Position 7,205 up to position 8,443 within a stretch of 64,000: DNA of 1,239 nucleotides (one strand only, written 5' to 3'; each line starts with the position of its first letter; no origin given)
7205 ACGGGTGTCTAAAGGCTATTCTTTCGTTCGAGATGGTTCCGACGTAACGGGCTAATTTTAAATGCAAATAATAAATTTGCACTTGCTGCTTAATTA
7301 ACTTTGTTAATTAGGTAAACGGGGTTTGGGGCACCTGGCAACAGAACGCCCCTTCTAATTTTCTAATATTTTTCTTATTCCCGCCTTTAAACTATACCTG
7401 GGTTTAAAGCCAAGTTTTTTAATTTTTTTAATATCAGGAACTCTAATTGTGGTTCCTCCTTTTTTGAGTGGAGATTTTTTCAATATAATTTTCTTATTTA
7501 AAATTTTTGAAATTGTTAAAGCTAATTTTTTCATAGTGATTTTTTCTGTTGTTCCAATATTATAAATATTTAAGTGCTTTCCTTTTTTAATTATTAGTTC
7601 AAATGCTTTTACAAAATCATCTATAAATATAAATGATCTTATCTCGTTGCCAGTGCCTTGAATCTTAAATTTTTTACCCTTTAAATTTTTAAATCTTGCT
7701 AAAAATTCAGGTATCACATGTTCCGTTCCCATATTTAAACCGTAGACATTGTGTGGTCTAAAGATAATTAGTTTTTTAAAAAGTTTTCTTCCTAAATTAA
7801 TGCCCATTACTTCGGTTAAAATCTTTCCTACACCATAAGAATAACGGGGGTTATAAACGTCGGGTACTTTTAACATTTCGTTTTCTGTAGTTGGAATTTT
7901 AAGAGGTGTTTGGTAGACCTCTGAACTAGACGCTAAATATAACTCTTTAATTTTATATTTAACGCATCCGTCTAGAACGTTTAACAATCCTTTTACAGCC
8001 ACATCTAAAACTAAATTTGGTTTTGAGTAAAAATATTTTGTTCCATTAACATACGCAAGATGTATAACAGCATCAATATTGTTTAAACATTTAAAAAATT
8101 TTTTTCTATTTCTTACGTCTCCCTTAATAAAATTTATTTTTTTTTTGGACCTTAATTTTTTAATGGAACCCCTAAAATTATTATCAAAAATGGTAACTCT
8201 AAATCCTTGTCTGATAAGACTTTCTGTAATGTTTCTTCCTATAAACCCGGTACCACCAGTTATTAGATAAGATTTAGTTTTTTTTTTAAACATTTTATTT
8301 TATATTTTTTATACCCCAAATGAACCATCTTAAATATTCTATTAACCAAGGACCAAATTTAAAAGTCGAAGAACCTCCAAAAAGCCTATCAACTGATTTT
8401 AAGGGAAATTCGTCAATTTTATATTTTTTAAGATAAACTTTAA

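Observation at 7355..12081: Unfused five-gene Arn-like operon predicted to make an N-formylated amino-sugar on a polyprenyl-phosphate carrier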

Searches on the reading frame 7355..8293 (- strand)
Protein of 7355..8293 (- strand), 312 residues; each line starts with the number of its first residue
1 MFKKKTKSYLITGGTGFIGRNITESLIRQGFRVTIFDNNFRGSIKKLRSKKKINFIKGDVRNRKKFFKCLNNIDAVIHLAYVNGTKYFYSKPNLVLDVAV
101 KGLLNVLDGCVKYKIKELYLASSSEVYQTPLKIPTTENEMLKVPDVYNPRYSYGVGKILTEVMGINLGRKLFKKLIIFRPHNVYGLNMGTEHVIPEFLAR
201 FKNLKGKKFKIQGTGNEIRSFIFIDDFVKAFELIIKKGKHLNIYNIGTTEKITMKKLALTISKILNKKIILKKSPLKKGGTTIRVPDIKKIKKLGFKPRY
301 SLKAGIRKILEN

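Call 3: search_protein_families(library=pfam, proteins=[window:7355-8293:-], max_evalue=0.01)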
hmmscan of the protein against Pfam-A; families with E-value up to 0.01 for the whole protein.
window:7355-8293:- (312 aa): 11 families
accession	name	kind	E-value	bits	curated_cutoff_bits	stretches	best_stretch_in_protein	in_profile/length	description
PF01370.27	Epimerase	-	1.4e-45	156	20.9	1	10-247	2-240/240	NAD dependent epimerase/dehydratase family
PF16363.11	GDP_Man_Dehyd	-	6.7e-40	138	27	1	10-308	1-331/332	GDP-mannose 4,6 dehydratase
PF01073.25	3Beta_HSD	-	3.6e-21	75.9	22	1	10-231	1-225/280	3-beta hydroxysteroid dehydrogenase/isomerase family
PF13460.12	NAD_binding_10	-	1.2e-09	38.7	27.2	1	13-142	1-118/184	NAD(P)H-binding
PF02719.21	Polysacc_synt_2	-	5.9e-09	36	20.2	1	10-123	2-128/293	Polysaccharide biosynthesis protein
PF07993.18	NAD_binding_4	-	1.1e-08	35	20.1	1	46-185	57-209/258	Male sterility protein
PF00106.31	adh_short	-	1.2e-05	25.3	26.6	1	9-74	3-72/195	short chain dehydrogenase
PF08659.16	KR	-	1.4e-05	25.5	22.6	1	8-106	2-119/180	KR domain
PF04321.23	RmlD_sub_bind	-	2.7e-05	23.8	27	1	10-186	4-154/287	RmlD substrate binding domain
PF05368.20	NmrA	-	0.00017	21.7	27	1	6-79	2-76/298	NmrA-like family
PF03435.24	Sacchrp_dh_NADP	-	0.0029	18.4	25.1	1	11-82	3-78/129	Saccharopine dehydrogenase NADP binding domain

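Call 4: search_protein_families(library=ncbifam, proteins=[window:7355-8293:-], max_evalue=0.01)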
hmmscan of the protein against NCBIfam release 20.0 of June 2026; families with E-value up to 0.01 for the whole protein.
window:7355-8293:- (312 aa): 66 families (the best 25 are shown)
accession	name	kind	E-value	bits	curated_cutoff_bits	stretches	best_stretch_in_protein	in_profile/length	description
TIGR04180.1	EDH_00030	hypoth_equivalog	5.3e-36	124.2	475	1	10-273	2-264/297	NAD-dependent 4,6-dehydratase LegB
TIGR01181.1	dTDP_gluc_dehyt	equivalog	1.5e-34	119.5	365.1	1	9-309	2-307/321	dTDP-glucose 4,6-dehydratase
TIGR01179.1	galE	equivalog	3.6e-31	108.2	262.3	1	10-304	3-316/332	UDP-glucose 4-epimerase GalE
NF047922.1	GDPFucSynFcl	equivalog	1.3e-22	80.6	500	1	64-309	46-297/308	GDP-L-fucose synthase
TIGR02197.1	heptose_epim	equivalog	1.4e-22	80.3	274.6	1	10-308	2-308/316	ADP-glyceromanno-heptose 6-epimerase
NF008872.0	PRK11908.1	equivalog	2.9e-19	69.3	294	1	7-266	2-272/349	bifunctional UDP-4-keto-pentose/UDP-xylose synthase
NF005998.1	PRK08125.1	equivalog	1e-17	63.8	777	1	4-275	313-595/649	bifunctional UDP-4-amino-4-deoxy-L-arabinose formyltransferase/UDP-glucuronic acid oxidase ArnA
NF007956.0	PRK10675.1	subfamily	5.9e-17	61.8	394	1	9-162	3-163/338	UDP-glucose 4-epimerase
NF042423.1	oxyalk_red_Shew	equivalog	6.3e-17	61.6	580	1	3-257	5-249/331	2-alkyl-3-oxoalkanoate reductase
NF007490.0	PRK10084.1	subfamily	1.4e-15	57.2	649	1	10-310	4-331/361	dTDP-glucose 4,6-dehydratase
NF042422.1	oxyalk_red_OleD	equivalog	2e-15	57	580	1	10-231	4-211/329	2-alkyl-3-oxoalkanoate reductase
NF011728.1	PRK15181.1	equivalog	2.5e-14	53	760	1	6-310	15-334/348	Vi polysaccharide biosynthesis UDP-N-acetylglucosaminuronic acid C-4 epimerase TviC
TIGR01777.1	yfcH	hypoth_equivalog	3.4e-14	53.1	207.35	2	10-83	2-68/292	TIGR01777 family oxidoreductase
TIGR03589.1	PseB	equivalog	3.5e-13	49.2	407.75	1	6-120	4-122/324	UDP-N-acetylglucosamine 4,6-dehydratase (inverting)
NF007582.0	PRK10217.1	equivalog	3.3e-12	46.2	698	1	7-267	2-272/355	dTDP-glucose 4,6-dehydratase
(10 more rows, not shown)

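Call 7: search_solved_structures(query=window:7355-8293:-, max_evalue=0.00001, show_alignments=2)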
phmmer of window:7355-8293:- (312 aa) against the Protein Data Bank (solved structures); distinct sequences matched with E-value up to 0.00001: 126 (the best 60 are shown).
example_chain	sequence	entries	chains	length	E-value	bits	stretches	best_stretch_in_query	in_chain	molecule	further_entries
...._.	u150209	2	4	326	2.4e-29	105.9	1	9-310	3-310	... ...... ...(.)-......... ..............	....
8rdi_A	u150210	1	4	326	8.7e-29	104.1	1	9-310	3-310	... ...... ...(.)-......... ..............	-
4zrm_A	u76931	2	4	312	6.3e-27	98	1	8-310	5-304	UDP-glucose 4-epimerase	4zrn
2hun_A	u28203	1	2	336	2.2e-25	92.9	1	9-310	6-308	336aa long hypothetical dTDP-glucose 4,6-dehydratase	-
9rl0_E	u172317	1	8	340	5.1e-25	91.7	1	8-311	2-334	CDP-tyvelose 2-epimerase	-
4lk3_A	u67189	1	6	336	1.6e-24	90.1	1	4-310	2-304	UDP-glucuronic acid decarboxylase 1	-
2b69_A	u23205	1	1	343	2e-24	89.7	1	3-310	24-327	UDP-glucuronate decarboxylase 1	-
8vr2_A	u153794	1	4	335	2.2e-24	89.7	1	6-307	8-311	NAD-dependent epimerase/dehydratase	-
4gll_A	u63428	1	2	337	2.2e-24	89.6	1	4-310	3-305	UDP-glucuronic acid decarboxylase 1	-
4m55_A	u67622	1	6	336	3.1e-24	89.1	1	4-310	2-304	UDP-glucuronic acid decarboxylase 1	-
6vlo_A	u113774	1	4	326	2.8e-22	82.7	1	7-258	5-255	Putative dTDP-D-glucose 4,6-dehydratase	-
5u4q_A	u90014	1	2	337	7.9e-21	77.9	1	8-233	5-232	dTDP-glucose 4,6-dehydratase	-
3ehe_A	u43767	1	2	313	2.1e-20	76.5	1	10-308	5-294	UDP-glucose 4-epimerase (GalE-1)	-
6dnt_A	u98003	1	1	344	4.4e-20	75.5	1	2-299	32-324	NAD-dependent epimerase/dehydratase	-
2p5u_A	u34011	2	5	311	1.4e-19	73.9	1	9-309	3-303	UDP-glucose 4-epimerase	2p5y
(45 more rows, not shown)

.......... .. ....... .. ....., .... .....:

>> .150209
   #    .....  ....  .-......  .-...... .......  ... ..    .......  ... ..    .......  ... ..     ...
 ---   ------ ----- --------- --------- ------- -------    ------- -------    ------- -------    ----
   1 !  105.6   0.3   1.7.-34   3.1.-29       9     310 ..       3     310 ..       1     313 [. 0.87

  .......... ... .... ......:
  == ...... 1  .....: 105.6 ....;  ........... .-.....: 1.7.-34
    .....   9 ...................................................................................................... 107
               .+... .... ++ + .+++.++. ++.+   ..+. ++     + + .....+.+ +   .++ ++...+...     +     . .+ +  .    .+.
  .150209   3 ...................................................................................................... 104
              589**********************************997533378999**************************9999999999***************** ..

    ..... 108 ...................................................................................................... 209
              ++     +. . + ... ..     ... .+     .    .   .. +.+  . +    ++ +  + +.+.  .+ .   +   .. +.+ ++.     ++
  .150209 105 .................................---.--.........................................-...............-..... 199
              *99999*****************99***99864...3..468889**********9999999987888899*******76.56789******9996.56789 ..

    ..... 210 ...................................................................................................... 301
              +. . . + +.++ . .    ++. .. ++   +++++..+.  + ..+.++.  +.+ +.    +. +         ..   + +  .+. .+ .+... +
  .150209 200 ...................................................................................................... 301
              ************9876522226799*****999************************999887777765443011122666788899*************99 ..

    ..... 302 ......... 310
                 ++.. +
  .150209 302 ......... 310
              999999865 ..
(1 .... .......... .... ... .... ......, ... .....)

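Call 23: find_homologous_proteins(query=window:7355-8293:-, max_evalue=1e-10)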
Query window:7355-8293:- (312 aa): 7787 proteins with E <= 1e-10 among 8000 candidates; the best 120 are listed.
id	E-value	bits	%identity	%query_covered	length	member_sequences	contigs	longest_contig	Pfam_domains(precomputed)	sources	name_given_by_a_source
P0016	2.0e-195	666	99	100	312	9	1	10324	PF08659.17,PF16363.12,PF02719.22,PF01073.26,PF07993.19,PF13460.13,PF00106.32,PF01370.28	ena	-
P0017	3.6e-167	573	85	97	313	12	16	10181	PF04321.24,PF16363.12,PF02719.22,PF01073.26,PF07993.19,PF13460.13,PF00106.32,PF01370.28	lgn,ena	-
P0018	8.4e-155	533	78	100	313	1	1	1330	PF04321.24,PF16363.12,PF02719.22,PF01073.26,PF07993.19,PF13460.13,PF00106.32,PF01370.28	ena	-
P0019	1.9e-154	532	78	100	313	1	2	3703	PF16363.12,PF02719.22,PF01073.26,PF07993.19,PF13460.13,PF00106.32,PF01370.28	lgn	-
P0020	5.4e-154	530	78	99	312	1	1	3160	PF16363.12,PF02719.22,PF01073.26,PF07993.19,PF13460.13,PF01370.28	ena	-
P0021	5.4e-154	530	78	100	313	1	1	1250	PF16363.12,PF02719.22,PF01073.26,PF07993.19,PF13460.13,PF00106.32,PF01370.28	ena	-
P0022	1.0e-147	509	75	100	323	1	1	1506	PF16363.12,PF02719.22,PF05368.20,PF01073.26,PF07993.19,PF13460.13,PF00106.32,PF01370.28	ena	-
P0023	3.5e-147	508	75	99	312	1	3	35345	PF16363.12,PF02719.22,PF05368.20,PF01073.26,PF07993.19,PF13460.13,PF00106.32,PF01370.28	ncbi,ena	-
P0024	7.7e-147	507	75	98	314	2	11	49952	PF16363.12,PF02719.22,PF05368.20,PF01073.26,PF07993.19,PF13460.13,PF00106.32,PF01370.28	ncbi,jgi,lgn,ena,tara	tara:strand:- start:1187 stop:2131 length:945 start_codon:yes stop_codon:yes gene_type:complete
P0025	5.2e-146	504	74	99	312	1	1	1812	PF16363.12,PF02719.22,PF05368.20,PF01073.26,PF07993.19,PF13460.13,PF00106.32,PF01370.28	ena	-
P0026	6.8e-146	503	74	99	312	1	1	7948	PF16363.12,PF02719.22,PF05368.20,PF01073.26,PF07993.19,PF13460.13,PF00106.32,PF01370.28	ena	-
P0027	2.6e-145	502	75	99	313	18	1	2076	PF08659.17,PF04321.24,PF16363.12,PF02719.22,PF05368.20,PF01073.26,PF07993.19,PF13460.13,PF00106.32,PF01370.28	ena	-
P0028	4.0e-143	494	70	99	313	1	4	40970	PF08659.17,PF16363.12,PF02719.22,PF05368.20,PF01073.26,PF07993.19,PF13460.13,PF00106.32,PF01370.28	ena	-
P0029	1.5e-142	492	70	99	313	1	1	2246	PF08659.17,PF16363.12,PF02719.22,PF05368.20,PF01073.26,PF07993.19,PF13460.13,PF00106.32,PF01370.28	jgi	jgi:nucleoside-diphosphate-sugar epimerase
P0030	3.0e-142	491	68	99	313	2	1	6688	PF08659.17,PF04321.24,PF16363.12,PF02719.22,PF05368.20,PF01073.26,PF07993.19,PF13460.13,PF00106.32,PF01370.28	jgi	-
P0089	1.5e-136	473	69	98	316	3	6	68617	PF08659.17,PF04321.24,PF16363.12,PF02719.22,PF05368.20,PF01073.26,PF07993.19,PF13460.13,PF00106.32,PF01370.28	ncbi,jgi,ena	-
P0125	9.8e-136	470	70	98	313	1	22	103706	PF04321.24,PF16363.12,PF02719.22,PF01073.26,PF07993.19,PF13460.13,PF00106.32,PF01370.28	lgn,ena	-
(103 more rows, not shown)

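Call 24: find_encoding_contigs(protein=P0125, flank=10000, max_places=3)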
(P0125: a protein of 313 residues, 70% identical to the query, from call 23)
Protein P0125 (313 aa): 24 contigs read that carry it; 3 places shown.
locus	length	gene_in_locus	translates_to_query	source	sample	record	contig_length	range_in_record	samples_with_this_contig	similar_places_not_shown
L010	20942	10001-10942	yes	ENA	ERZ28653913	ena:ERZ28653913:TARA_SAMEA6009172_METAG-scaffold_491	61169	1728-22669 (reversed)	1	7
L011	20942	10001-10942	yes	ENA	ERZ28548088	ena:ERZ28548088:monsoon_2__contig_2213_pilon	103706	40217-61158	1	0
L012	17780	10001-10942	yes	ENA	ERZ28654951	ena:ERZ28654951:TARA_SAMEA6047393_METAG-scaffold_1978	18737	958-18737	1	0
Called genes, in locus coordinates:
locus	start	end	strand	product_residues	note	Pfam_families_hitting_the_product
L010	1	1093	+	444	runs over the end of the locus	-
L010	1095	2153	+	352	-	PF00155:Aminotran_1_2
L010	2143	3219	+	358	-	PF04321:RmlD_sub_bind, PF01370:Epimerase, PF02719:Polysacc_synt_2, PF16363:GDP_Man_Dehyd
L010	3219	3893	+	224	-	PF00483:NTP_transferase, PF12804:NTP_transf_3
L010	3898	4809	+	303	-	PF01073:3Beta_HSD, PF01370:Epimerase, PF02719:Polysacc_synt_2 (weak), PF03435:Sacchrp_dh_NADP (faint), PF04321:RmlD_sub_bind, PF16363:GDP_Man_Dehyd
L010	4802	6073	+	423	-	-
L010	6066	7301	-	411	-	PF08421:Methyltransf_13, PF13489:Methyltransf_23, PF08484:Methyltransf_14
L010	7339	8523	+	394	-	PF03721:UDPG_MGDP_dh_N, PF00984:UDPG_MGDP_dh, PF03720:UDPG_MGDP_dh_C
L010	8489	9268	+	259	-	PF01370:Epimerase, PF02719:Polysacc_synt_2 (weak), PF04321:RmlD_sub_bind, PF16363:GDP_Man_Dehyd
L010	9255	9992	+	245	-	PF00535:Glycos_transf_2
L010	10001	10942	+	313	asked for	PF00106:adh_short (weak), PF01073:3Beta_HSD, PF01370:Epimerase, PF02719:Polysacc_synt_2 (weak), PF04321:RmlD_sub_bind (weak), PF07993:NAD_binding_4 (faint), PF13460:NAD_binding_10 (weak), PF16363:GDP_Man_Dehyd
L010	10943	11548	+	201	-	PF09335:VTT_dom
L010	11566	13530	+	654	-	-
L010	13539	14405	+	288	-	PF04794:YdjC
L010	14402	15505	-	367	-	PF04055:Radical_SAM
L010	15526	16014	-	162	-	PF14602:Hexapep_2 (faint), PF00132:Hexapep (weak)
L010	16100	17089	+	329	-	PF00535:Glycos_transf_2, PF10111:Glyco_tranf_2_2, PF13632:Glyco_trans_2_3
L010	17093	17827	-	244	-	PF00535:Glycos_transf_2, PF10111:Glyco_tranf_2_2, PF13641:Glyco_tranf_2_3 (weak)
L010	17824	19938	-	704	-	PF19830:DUF6311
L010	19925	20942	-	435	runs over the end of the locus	PF04932:Wzy_C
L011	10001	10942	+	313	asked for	PF00106:adh_short (weak), PF01073:3Beta_HSD, PF01370:Epimerase, PF02719:Polysacc_synt_2 (weak), PF04321:RmlD_sub_bind (weak), PF07993:NAD_binding_4 (faint), PF13460:NAD_binding_10 (weak), PF16363:GDP_Man_Dehyd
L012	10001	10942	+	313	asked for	PF00106:adh_short (weak), PF01073:3Beta_HSD, PF01370:Epimerase, PF02719:Polysacc_synt_2 (weak), PF04321:RmlD_sub_bind (weak), PF07993:NAD_binding_4 (faint), PF13460:NAD_binding_10 (weak), PF16363:GDP_Man_Dehyd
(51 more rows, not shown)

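Call 25: find_encoding_contigs(protein=P0089, flank=10000, max_places=3)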
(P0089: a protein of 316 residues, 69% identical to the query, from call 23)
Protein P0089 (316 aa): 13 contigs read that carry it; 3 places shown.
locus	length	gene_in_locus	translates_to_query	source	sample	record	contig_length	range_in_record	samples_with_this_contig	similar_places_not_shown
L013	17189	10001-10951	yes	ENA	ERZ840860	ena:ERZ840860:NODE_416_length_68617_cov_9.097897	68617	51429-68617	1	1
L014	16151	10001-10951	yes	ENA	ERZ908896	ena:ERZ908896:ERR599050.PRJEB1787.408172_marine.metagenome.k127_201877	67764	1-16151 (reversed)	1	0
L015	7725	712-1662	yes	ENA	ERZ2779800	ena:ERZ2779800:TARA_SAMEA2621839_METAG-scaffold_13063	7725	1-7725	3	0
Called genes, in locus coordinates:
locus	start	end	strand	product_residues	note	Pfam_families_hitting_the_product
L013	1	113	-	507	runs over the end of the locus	PF01467:CTP_transf_like, PF00294:PfkB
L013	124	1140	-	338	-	PF05368:NmrA, PF01073:3Beta_HSD, PF01370:Epimerase, PF02719:Polysacc_synt_2, PF04321:RmlD_sub_bind, PF07993:NAD_binding_4, PF13460:NAD_binding_10, PF16363:GDP_Man_Dehyd, +2 more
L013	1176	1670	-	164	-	-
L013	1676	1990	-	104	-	PF13412:HTH_24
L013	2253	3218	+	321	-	PF00224:PK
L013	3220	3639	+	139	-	PF01583:APS_kinase, PF08433:KTI12 (weak), PF13238:AAA_18, PF13671:AAA_33 (weak), PF13207:AAA_17 (faint)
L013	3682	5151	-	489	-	-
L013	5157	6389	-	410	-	PF08421:Methyltransf_13 (weak), PF13489:Methyltransf_23, PF08484:Methyltransf_14, PF22674:C2185-like_N (weak)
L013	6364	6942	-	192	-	PF25084:LbH_EIF2B (faint), PF25087:GMPPB_C (faint), PF00132:Hexapep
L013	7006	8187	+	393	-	PF03721:UDPG_MGDP_dh_N, PF00984:UDPG_MGDP_dh, PF03720:UDPG_MGDP_dh_C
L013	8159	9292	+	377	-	PF00155:Aminotran_1_2, PF01041:DegT_DnrJ_EryC1, PF01053:Cys_Met_Meta_PP (weak), PF00266:Aminotran_5 (weak)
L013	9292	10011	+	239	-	PF00535:Glycos_transf_2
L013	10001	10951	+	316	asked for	PF00106:adh_short, PF01073:3Beta_HSD, PF01370:Epimerase, PF02719:Polysacc_synt_2, PF04321:RmlD_sub_bind, PF05368:NmrA (weak), PF16363:GDP_Man_Dehyd, PF13460:NAD_binding_10, +2 more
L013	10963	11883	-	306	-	PF00535:Glycos_transf_2, PF10111:Glyco_tranf_2_2 (weak)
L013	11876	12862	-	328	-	PF01073:3Beta_HSD, PF01370:Epimerase, PF02719:Polysacc_synt_2, PF04321:RmlD_sub_bind, PF07993:NAD_binding_4 (weak), PF16363:GDP_Man_Dehyd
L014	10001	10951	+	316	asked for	PF00106:adh_short, PF01073:3Beta_HSD, PF01370:Epimerase, PF02719:Polysacc_synt_2, PF04321:RmlD_sub_bind, PF05368:NmrA (weak), PF16363:GDP_Man_Dehyd, PF13460:NAD_binding_10, +2 more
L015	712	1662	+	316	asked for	PF00106:adh_short, PF01073:3Beta_HSD, PF01370:Epimerase, PF02719:Polysacc_synt_2, PF04321:RmlD_sub_bind, PF05368:NmrA (weak), PF16363:GDP_Man_Dehyd, PF13460:NAD_binding_10, +2 more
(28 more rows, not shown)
